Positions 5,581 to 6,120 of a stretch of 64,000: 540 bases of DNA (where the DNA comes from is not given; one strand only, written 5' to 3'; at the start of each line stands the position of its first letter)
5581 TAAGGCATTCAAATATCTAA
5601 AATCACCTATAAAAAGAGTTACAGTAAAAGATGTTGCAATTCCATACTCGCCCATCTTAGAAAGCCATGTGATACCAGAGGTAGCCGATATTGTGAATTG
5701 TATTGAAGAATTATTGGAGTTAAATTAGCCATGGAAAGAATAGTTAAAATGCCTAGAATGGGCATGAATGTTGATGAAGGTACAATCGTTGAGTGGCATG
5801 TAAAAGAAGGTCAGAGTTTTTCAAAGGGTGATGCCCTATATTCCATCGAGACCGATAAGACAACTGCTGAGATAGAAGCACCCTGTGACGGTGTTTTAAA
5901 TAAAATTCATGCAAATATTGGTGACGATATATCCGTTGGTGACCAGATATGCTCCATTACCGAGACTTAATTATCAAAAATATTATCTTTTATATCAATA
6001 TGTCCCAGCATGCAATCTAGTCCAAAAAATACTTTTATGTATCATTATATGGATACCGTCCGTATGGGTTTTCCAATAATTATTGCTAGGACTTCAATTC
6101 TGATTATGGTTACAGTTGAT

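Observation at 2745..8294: Candidate undescribed pathway: dehydrogenase + E1alpha/beta + free lipoyl carrier + MATE + atypical lactonase, with no E2 or E3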

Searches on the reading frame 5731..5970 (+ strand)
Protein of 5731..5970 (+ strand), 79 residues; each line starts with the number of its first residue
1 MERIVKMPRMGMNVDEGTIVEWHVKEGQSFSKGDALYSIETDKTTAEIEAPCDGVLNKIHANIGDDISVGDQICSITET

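Call 4: search_protein_families(library=pfam, proteins=[window:5731-5970:+], max_evalue=0.001)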
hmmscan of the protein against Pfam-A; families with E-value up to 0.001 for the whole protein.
window:5731-5970:+ (79 aa): 4 families
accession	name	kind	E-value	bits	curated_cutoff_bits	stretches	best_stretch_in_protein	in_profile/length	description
PF00364.28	Biotin_lipoyl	-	4.7e-20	71.6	22.1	1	5-76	3-73/73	Biotin-requiring enzyme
PF13533.13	Biotin_lipoyl_2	-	4.7e-07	29.9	29.8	1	17-40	9-32/32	Biotin-lipoyl like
PF13437.12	HlyD_3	-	2.7e-06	28.5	22.2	0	48-78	2-32/106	HlyD family secretion protein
PF16576.10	HlyD_D23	-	1.9e-05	24.5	30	0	16-41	116-141/214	Barrel-sandwich domain of CusB or HlyD membrane-fusion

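Call 5: search_protein_families(library=ncbifam, proteins=[window:5731-5970:+], max_evalue=0.001)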
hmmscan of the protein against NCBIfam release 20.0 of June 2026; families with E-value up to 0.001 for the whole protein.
window:5731-5970:+ (79 aa): 22 families
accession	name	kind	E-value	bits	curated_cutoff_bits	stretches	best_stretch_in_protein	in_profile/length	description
NF011457.0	PRK14875.1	equivalog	9.3e-24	84.1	307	1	2-78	3-79/372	acetoin dehydrogenase dihydrolipoyllysine-residue acetyltransferase subunit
NF004309.0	PRK05704.1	equivalog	2.9e-16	59.8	449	1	5-78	5-78/408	2-oxoglutarate dehydrogenase complex dihydrolipoyllysine-residue succinyltransferase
TIGR01347.1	sucB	equivalog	1e-15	57.9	378.65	1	5-78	3-76/404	dihydrolipoyllysine-residue succinyltransferase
NF008814.0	PRK11854.1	equivalog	1.1e-15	57.2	722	1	5-76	5-74/637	pyruvate dehydrogenase complex dihydrolipoyllysine-residue acetyltransferase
NF008854.0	PRK11892.1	equivalog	1.4e-13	50.4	454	1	4-78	4-79/464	pyruvate dehydrogenase complex E1 component subunit beta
TIGR01348.1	PDHac_trf_long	equivalog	5.6e-13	48.3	552.1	1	5-76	3-73/587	dihydrolipoyllysine-residue acetyltransferase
TIGR01349.1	PDHac_trf_mito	equivalog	7.6e-13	48.4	445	1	5-77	2-75/437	pyruvate dehydrogenase complex dihydrolipoamide acetyltransferase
TIGR02927.1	SucB_Actino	equivalog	1.2e-12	47.5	423.45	1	1-78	1-78/579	2-oxoglutarate dehydrogenase, E2 component, dihydrolipoamide succinyltransferase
NF006761.0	PRK09282.1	domain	1.8e-09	36.6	402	1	16-77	529-590/591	pyruvate carboxylase subunit B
NF009554.0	PRK12999.1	equivalog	4.2e-08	31.5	965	1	16-76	1085-1145/1147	pyruvate carboxylase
TIGR01730.1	RND_mfp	subfamily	4.3e-08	32.5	94.9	0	46-78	135-167/322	efflux RND transporter periplasmic adaptor subunit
NF010643.0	PRK14040.1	subfamily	1.2e-07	30.7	892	1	17-76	535-594/595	oxaloacetate decarboxylase subunit alpha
TIGR01108.1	oadA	equivalog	1.6e-07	30.2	756.5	1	16-71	525-580/582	sodium-extruding oxaloacetate decarboxylase subunit alpha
NF004173.0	PRK05641.1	equivalog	6.2e-07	30.1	199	1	17-74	93-150/153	putative acetyl-CoA carboxylase biotin carboxyl carrier protein subunit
TIGR02712.1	urea_carbox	equivalog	1.4e-06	26.3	1303.85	1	17-76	1141-1200/1201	urea carboxylase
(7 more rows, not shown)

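Call 39: find_homologous_proteins(query=window:5731-5970:+, max_evalue=1e-8)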
Query window:5731-5970:+ (79 aa): 26 proteins with E <= 1e-8 among 26 candidates.
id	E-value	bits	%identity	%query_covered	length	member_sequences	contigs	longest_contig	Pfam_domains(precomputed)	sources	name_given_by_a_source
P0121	4.2e-45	169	99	100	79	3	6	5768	PF00364.29,PF25919.1,PF25917.1,PF25997.1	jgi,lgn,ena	-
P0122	1.1e-44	167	99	100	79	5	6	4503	PF00364.29,PF25917.1,PF25997.1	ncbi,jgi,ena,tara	tara:strand:- start:55 stop:294 length:240 start_codon:yes stop_codon:yes gene_type:complete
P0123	1.6e-43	164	97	100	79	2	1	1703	PF25973.1,PF25984.1,PF00364.29,PF25917.1,PF25997.1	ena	-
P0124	3.0e-43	163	96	100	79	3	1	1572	PF00364.29,PF25919.1,PF25917.1,PF25997.1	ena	-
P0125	5.7e-43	162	96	100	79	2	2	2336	PF25973.1,PF25984.1,PF00364.29,PF25917.1,PF25997.1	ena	-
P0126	6.3e-43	162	96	100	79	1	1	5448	PF25973.1,PF00364.29,PF25919.1,PF25917.1,PF25997.1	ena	-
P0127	1.1e-42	161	95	100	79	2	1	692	PF00364.29,PF25917.1,PF25997.1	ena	-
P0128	1.2e-41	158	91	100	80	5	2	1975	PF00364.29,PF25919.1,PF25917.1,PF25997.1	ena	-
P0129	2.2e-40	154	88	99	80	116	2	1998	PF00364.29,PF25917.1,PF25997.1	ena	-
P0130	1.6e-38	148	85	100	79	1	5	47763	PF00364.29,PF25917.1,PF25997.1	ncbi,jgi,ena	-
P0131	1.5e-33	132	76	99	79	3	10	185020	PF00364.29,PF25917.1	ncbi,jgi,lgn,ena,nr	ncbi:MAG: lipoyl domain-containing protein [Hyphomicrobiales bacterium]|jgi:pyruvate/2-oxoglutarate 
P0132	1.7e-33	132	72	99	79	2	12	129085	PF25973.1,PF25984.1,PF00364.29,PF25917.1,PF25997.1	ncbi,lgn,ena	-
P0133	2.5e-32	128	74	96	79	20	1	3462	PF00364.29,PF25917.1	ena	-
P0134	9.4e-32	126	74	96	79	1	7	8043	PF00364.29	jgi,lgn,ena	jgi:pyruvate/2-oxoglutarate dehydrogenase complex dihydrolipoamide acyltransferase (E2) component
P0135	5.1e-30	121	69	99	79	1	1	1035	PF00364.29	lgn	-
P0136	8.1e-30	120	69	99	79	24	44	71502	PF25973.1,PF00364.29,PF25917.1,PF25997.1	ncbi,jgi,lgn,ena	ncbi:MAG: biotin/lipoyl-containing protein [Hyphomicrobiales bacterium]|jgi:pyruvate/2-oxoglutarate 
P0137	5.9e-29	117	89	78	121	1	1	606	PF00364.29,PF25917.1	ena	-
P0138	3.8e-27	112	73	92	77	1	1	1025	PF25973.1,PF00364.29,PF25917.1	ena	-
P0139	3.1e-25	105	64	99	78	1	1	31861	PF25984.1,PF00364.29,PF25917.1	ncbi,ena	-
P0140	2.5e-24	103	62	99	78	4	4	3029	PF25984.1,PF00364.29,PF25917.1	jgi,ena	jgi:pyruvate/2-oxoglutarate dehydrogenase complex dihydrolipoamide acyltransferase (E2) component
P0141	4.9e-24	102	86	71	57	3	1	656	PF00364.29,PF25917.1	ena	-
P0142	6.4e-23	98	59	99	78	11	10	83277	PF25984.1,PF00364.29,PF25917.1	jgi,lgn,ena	-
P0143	9.0e-23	98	98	61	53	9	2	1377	PF00364.29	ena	-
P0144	3.4e-22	96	58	99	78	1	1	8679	PF25984.1,PF00364.29,PF25917.1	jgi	jgi:pyruvate/2-oxoglutarate dehydrogenase complex dihydrolipoamide acyltransferase (E2) component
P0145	8.1e-15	72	86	53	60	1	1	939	PF00364.29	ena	-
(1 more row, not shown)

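Call 47: search_protein_representatives(alignment_id=A2)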
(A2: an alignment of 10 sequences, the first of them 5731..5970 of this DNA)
Query: 10 sequences, 79 profile positions. Proteins with E-value up to 0.001 (for the whole library): 47661; up to 1e-10: 7255; up to 1e-30: 66. The best 150 are listed.
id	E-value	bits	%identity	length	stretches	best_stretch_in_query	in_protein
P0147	4.2e-49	180.7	-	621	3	1-76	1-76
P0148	1.2e-45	169.6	-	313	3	6-78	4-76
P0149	5.0e-44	164.5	-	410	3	6-76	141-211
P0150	1.6e-43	162.9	-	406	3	6-77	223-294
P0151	1.6e-43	162.8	-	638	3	4-74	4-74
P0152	8.1e-43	160.6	-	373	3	6-71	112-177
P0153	3.3e-40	152.2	-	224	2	3-74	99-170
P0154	1.6e-39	150.1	-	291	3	1-73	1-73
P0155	1.9e-39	149.8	-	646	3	6-78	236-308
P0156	2.8e-39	149.3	-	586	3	5-76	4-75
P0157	7.0e-38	144.8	-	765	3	3-78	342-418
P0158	2.6e-37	143.0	-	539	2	3-76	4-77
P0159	3.4e-37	142.6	-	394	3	5-77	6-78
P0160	1.2e-36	140.9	-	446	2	5-78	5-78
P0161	3.8e-36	139.2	-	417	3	3-76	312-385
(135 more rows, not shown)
